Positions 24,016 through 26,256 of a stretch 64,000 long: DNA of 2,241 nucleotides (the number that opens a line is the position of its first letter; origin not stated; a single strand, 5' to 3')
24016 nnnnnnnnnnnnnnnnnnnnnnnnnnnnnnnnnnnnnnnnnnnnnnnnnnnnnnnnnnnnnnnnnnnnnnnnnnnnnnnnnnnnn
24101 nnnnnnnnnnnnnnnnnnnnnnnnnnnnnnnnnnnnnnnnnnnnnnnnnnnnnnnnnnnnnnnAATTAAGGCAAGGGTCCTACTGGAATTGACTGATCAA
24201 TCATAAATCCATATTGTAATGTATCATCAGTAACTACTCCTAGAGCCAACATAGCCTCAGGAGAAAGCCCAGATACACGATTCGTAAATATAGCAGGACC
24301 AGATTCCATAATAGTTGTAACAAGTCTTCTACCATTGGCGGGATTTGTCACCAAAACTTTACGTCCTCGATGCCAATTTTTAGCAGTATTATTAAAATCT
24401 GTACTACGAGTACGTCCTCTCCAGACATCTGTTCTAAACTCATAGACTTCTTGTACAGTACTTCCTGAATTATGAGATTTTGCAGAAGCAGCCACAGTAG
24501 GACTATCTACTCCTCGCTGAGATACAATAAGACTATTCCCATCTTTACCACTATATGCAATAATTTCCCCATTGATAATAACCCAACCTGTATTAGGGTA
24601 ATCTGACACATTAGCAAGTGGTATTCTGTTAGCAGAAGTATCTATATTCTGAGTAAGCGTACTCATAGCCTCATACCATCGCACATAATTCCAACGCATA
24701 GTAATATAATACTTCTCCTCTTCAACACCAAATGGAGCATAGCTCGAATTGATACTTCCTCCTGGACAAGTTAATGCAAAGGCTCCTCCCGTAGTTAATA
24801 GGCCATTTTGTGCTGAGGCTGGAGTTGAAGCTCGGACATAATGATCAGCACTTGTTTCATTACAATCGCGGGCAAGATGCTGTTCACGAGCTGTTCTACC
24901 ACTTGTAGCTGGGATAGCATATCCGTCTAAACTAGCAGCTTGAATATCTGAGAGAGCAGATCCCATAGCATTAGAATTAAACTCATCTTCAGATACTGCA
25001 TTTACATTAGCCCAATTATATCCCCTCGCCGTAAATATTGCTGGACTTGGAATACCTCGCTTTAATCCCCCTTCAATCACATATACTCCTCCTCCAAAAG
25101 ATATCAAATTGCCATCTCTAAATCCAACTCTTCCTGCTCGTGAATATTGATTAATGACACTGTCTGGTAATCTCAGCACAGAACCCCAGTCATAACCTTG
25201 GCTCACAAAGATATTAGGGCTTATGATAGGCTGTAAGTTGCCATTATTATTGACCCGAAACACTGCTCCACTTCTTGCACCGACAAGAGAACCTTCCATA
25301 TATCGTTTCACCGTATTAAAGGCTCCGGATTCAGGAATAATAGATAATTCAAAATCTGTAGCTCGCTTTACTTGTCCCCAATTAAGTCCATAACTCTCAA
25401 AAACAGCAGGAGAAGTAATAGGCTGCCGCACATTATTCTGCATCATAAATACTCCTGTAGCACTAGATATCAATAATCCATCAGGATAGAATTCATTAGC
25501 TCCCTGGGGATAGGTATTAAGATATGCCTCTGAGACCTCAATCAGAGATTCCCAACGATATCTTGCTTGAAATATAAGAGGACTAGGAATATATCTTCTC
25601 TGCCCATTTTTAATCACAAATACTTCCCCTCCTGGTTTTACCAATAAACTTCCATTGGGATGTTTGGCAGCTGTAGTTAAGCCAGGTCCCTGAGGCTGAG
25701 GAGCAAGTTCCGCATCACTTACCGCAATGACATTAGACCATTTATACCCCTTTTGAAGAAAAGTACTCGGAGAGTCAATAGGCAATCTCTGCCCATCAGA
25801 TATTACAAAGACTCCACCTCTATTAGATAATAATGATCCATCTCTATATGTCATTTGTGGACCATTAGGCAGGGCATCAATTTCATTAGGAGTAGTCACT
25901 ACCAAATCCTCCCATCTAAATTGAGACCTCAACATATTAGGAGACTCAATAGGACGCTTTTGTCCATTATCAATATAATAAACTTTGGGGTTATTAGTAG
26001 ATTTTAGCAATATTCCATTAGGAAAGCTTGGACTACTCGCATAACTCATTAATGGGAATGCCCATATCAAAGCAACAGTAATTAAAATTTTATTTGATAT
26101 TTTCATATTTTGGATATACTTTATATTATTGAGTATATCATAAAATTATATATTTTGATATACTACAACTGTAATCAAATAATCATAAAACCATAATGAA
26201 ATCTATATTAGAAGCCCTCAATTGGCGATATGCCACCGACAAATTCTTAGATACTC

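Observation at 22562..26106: Pair of secreted cell-wall hydrolase candidates sharing a novel ~57-aa tandem repeat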

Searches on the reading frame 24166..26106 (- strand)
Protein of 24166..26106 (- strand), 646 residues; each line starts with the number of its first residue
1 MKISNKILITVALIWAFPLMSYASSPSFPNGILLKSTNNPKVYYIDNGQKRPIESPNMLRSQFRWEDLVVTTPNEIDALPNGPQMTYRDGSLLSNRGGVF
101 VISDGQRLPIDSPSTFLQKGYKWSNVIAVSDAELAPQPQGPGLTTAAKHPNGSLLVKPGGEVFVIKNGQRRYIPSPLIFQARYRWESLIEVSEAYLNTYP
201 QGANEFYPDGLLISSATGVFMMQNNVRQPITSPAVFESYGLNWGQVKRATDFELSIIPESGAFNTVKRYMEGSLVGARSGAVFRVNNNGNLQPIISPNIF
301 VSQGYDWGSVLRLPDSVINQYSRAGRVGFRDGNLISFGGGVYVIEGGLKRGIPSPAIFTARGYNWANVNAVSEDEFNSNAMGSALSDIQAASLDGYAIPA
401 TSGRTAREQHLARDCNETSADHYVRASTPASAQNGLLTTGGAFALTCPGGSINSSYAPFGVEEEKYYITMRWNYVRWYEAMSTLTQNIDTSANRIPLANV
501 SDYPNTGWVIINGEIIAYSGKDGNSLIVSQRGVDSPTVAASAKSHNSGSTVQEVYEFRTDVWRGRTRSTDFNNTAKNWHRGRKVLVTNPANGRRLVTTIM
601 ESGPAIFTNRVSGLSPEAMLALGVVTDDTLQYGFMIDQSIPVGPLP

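Call 3: search_protein_families(library=pfam, proteins=[window:24166-26106:-], max_evalue=1)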
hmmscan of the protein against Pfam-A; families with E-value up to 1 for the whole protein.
window:24166-26106:- (646 aa): 0 families

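Call 4: search_protein_families(library=ncbifam, proteins=[window:24166-26106:-], max_evalue=1)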
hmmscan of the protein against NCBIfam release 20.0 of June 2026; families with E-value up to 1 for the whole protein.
window:24166-26106:- (646 aa): 1 family
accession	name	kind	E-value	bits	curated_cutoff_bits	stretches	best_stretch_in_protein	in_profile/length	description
NF007563.0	PRK10190.1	equivalog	0.017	14.3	517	1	154-205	65-116/310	L,D-transpeptidase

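Call 8: search_solved_structures(query=window:24166-26106:-, max_evalue=10, show_alignments=2)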
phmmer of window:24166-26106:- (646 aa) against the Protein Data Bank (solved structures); distinct sequences matched with E-value up to 10: 0.

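Call 9: find_homologous_proteins(query=window:24166-26106:-, max_evalue=0.001)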
Query window:24166-26106:- (646 aa): 116 proteins with E <= 0.001 among 8000 candidates.
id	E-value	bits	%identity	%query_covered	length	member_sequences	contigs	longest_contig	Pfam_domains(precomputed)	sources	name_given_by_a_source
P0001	0.0e+0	1448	98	100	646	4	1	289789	-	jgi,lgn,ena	jgi:hypothetical protein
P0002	0.0e+0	1396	95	100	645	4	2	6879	-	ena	-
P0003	0.0e+0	1396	95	100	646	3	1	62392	-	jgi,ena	jgi:hypothetical protein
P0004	0.0e+0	1355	91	100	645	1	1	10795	-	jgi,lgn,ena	jgi:hypothetical protein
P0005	0.0e+0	1350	91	100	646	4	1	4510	-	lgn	-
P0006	0.0e+0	1304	88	100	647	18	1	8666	-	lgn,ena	-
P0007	0.0e+0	1287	86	100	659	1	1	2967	-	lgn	-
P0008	0.0e+0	1183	80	100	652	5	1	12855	-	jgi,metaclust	metaclust:\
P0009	0.0e+0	1178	79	100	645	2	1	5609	-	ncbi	-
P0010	0.0e+0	1151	77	100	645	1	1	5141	-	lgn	-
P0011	0.0e+0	1149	78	96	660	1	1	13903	-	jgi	jgi:hypothetical protein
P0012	0.0e+0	1137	78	96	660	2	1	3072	-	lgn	-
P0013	0.0e+0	1135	76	100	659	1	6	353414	-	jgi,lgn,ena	jgi:hypothetical protein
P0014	0.0e+0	1131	78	99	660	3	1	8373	-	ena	-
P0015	0.0e+0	1131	76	100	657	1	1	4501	-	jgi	-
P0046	9.3e-217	740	52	100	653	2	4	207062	-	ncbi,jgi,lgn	jgi:hypothetical protein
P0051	4.6e-170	585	44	99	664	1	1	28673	PF05108.19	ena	-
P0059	1.9e-145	504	61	56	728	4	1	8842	PF00082.28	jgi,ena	jgi:hypothetical protein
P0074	6.5e-89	317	41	55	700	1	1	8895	PF08486.16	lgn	-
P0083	3.8e-71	259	30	54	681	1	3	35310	PF00188.33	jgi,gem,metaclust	metaclust:\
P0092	2.5e-48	183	29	55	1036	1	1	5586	PF08486.16,PF01510.31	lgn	-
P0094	4.6e-38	149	31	49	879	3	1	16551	PF19190.7,PF05108.19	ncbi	-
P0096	5.2e-35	139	32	35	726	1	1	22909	PF22148.2,PF00082.28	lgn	-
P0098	5.0e-27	113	32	39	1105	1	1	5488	PF01510.31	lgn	-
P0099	2.0e-25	107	30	36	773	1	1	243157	PF01510.31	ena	-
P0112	4.0e-9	54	24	35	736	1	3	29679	PF13354.13,PF00768.26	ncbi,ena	-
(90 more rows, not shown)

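Call 25: search_protein_families(library=pfam, proteins=[P0051, P0094, P0083, P0092, P0098, P0099, P0096, P0112, P0059, P0074], max_evalue=0.1)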
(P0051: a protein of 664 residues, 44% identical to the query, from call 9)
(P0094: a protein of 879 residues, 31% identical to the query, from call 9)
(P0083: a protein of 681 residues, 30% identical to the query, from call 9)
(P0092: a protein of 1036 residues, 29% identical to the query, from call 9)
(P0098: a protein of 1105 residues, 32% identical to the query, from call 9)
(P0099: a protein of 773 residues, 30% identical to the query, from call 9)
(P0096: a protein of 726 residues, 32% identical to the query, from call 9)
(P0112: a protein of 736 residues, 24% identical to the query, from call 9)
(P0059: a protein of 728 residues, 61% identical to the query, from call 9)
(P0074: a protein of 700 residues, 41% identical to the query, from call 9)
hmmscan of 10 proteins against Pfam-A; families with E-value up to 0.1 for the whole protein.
P0051 (664 aa): 1 family
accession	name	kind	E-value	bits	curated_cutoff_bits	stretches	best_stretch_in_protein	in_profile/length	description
PF05108.18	T7SS_ESX1_EccB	-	7.9e-06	25.2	27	1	333-389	182-240/474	Type VII secretion system ESX-1, transport TM domain B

P0094 (879 aa): 3 families
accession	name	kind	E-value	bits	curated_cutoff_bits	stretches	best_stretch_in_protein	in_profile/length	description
PF19190.6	BACON_2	-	3e-07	30.7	25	1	331-410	4-78/94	Viral BACON domain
PF05108.18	T7SS_ESX1_EccB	-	4.3e-06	26.1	27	0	501-552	412-462/474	Type VII secretion system ESX-1, transport TM domain B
PF01464.25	SLT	-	0.0095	15.9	21.3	1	96-208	10-96/117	Transglycosylase SLT domain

P0083 (681 aa): 4 families
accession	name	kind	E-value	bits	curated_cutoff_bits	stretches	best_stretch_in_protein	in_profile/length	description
PF00188.32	CAP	-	9e-23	81.8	21.1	1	59-178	1-117/117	Cysteine-rich secretory protein family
PF07202.18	Tcp10_C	-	0.0045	17.1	36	0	491-509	4-22/35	T-complex protein 10 C-terminus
PF22070.2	Androglobin_V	-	0.014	15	27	0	422-462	179-218/275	Androglobin, domain V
PF05640.19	NKAIN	-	0.062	13.2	25.9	0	579-598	18-37/206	Na,K-Atpase Interacting protein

P0092 (1036 aa): 5 families
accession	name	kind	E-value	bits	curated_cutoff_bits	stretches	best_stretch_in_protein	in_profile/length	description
PF01510.30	Amidase_2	-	1.2e-18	68.1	26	1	62-224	2-130/131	N-acetylmuramoyl-L-alanine amidase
PF08486.15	SpoIID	-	4.9e-09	37.1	23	1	846-943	2-97/97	Stage II sporulation protein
PF13128.11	DUF3954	-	0.017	15.4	23.7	0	711-725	8-22/49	Protein of unknown function (DUF3954)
PF16694.10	Cytochrome_P460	-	0.05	14.4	27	0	264-312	3-50/125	Cytochrome P460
PF14930.12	Qn_am_d_aII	-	0.096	13.4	27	0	577-618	18-58/107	Quinohemoprotein amine dehydrogenase, alpha subunit domain II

P0098 (1105 aa): 1 family
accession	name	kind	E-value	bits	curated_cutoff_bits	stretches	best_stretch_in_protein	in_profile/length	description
PF01510.30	Amidase_2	-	7.5e-13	49.4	26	1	220-371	7-130/131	N-acetylmuramoyl-L-alanine amidase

P0099 (773 aa): 2 families
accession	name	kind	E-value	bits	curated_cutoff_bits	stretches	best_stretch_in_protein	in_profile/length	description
PF01510.30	Amidase_2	-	1e-12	48.9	26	1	202-366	6-130/131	N-acetylmuramoyl-L-alanine amidase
PF17886.7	ArsA_HSP20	-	0.0038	17.2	22.5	0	700-724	23-47/63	HSP20-like domain found in ArsA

P0096 (726 aa): 5 families
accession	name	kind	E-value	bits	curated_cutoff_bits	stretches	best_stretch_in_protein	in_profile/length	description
PF00082.27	Peptidase_S8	-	1.5e-64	218.5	21.8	1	196-470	2-288/288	Subtilase family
PF16361.10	Peptidase_S8_N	-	2.7e-07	31.6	30.5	1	55-155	3-101/142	N-terminal of Subtilase family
PF22148.1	Fervidolysin_NPro-like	-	1.1e-05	26.1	21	1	88-150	47-81/81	Fervidolysin N-terminal prodomain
PF14221.11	DUF4330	-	0.016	15.8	27.6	1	15-114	13-114/167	Domain of unknown function (DUF4330)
PF07171.17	MlrC_C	-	0.098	13.3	27.2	0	535-596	90-148/178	MlrC C-terminus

P0112 (736 aa): 2 families
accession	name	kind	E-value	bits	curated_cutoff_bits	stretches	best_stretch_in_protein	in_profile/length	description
PF00768.25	Peptidase_S11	-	1.6e-26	93.7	27.6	1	486-710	14-237/239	D-alanyl-D-alanine carboxypeptidase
PF13354.11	Beta-lactamase2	-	3.7e-10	40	22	1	501-689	15-200/214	Beta-lactamase enzyme family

P0059 (728 aa): 1 family
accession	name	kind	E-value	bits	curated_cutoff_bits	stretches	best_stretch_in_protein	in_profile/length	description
PF00082.27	Peptidase_S8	-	2e-41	142.6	21.8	1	118-354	3-276/288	Subtilase family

P0074 (700 aa): 1 family
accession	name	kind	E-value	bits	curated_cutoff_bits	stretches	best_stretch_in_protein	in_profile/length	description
PF08486.15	SpoIID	-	1.6e-08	35.5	23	1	516-612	4-97/97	Stage II sporulation protein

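Call 38: find_encoding_contigs(protein=P0046, flank=6000, max_places=2)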
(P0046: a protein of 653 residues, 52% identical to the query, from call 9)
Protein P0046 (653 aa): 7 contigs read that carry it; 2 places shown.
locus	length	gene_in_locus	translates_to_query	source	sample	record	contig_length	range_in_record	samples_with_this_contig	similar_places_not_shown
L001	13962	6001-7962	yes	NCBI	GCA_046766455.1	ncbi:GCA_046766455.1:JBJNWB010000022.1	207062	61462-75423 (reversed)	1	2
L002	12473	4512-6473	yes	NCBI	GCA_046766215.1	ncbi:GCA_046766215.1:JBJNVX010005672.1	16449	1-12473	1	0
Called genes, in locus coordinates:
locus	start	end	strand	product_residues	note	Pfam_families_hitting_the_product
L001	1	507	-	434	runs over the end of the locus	-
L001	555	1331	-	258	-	-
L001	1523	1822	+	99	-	-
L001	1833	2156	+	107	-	PF12732:YtxH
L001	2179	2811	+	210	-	PF01553:Acyltransferase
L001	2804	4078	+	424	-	-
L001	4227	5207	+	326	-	PF03781:FGE-sulfatase (weak)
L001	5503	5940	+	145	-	-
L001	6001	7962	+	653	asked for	-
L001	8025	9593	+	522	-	PF01510:Amidase_2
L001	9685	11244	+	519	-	PF13231:PMT_2 (weak)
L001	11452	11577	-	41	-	-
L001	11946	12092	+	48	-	-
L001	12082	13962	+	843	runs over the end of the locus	-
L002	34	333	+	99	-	-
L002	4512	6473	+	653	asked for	-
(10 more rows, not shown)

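Call 61: search_protein_families(library=phrogs, proteins=[window:24169-26106:-], max_evalue=0.01)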
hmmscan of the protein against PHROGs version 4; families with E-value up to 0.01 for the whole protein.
window:24169-26106:- (646 aa): 5 families
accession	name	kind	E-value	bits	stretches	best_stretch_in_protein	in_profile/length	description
phrog_9616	-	unknown function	2.8e-31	109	2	269-383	3-115/118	-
phrog_358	-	unknown function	0.00023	19.5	1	469-553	1673-1763/2056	-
phrog_11439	-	tail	0.00091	18.5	1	488-559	208-280/775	tail fiber protein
phrog_4406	-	head and packaging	0.0018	15.9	1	482-552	68-150/3231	virion structural protein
phrog_708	-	tail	0.0035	16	1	481-534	939-992/1383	baseplate wedge subunit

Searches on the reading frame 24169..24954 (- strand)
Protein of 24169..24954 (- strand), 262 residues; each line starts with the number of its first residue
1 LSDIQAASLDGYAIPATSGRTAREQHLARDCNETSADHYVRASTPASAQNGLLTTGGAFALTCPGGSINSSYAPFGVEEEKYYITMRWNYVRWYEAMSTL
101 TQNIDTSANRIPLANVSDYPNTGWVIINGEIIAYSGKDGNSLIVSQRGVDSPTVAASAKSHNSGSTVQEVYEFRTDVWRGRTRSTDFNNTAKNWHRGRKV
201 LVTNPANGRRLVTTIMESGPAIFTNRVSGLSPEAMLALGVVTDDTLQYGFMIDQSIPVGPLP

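Call 18: predict_structure(alignment_id=A1)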
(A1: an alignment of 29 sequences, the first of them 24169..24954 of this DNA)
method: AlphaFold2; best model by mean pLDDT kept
length: 262 residues; sequences in the alignment: 29
mean_pLDDT: 88.9   pTM: 0.71
mean pLDDT of the five models: 88.9, 87.7, 84.5, 84.0, 81.8
residues with pLDDT >= 90: 176; 70-90: 67; 50-70: 18; < 50: 1
segments of 3 or more residues with pLDDT < 50: none
pLDDT, mean of each block of 10 residues (from residue 1): 75 87 93 93 92 85 94 93 84 85 96 95 93 95 88 73 96 82 76 90 96 88 79 97 95 94 82
secondary structure, 60 per line:
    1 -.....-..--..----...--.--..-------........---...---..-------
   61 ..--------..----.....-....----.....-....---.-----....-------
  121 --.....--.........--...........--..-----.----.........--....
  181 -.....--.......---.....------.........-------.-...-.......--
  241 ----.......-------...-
elements in order: E18-20 H35-42 H77-81 E83-86 E91-95 E97-100 E110-113 E123-127 E130-138 E141-151 E166-174 E177-180 E182-186 H189-195 E199-203 E210-218 E228-230 H232-238 E245-251 E259-261
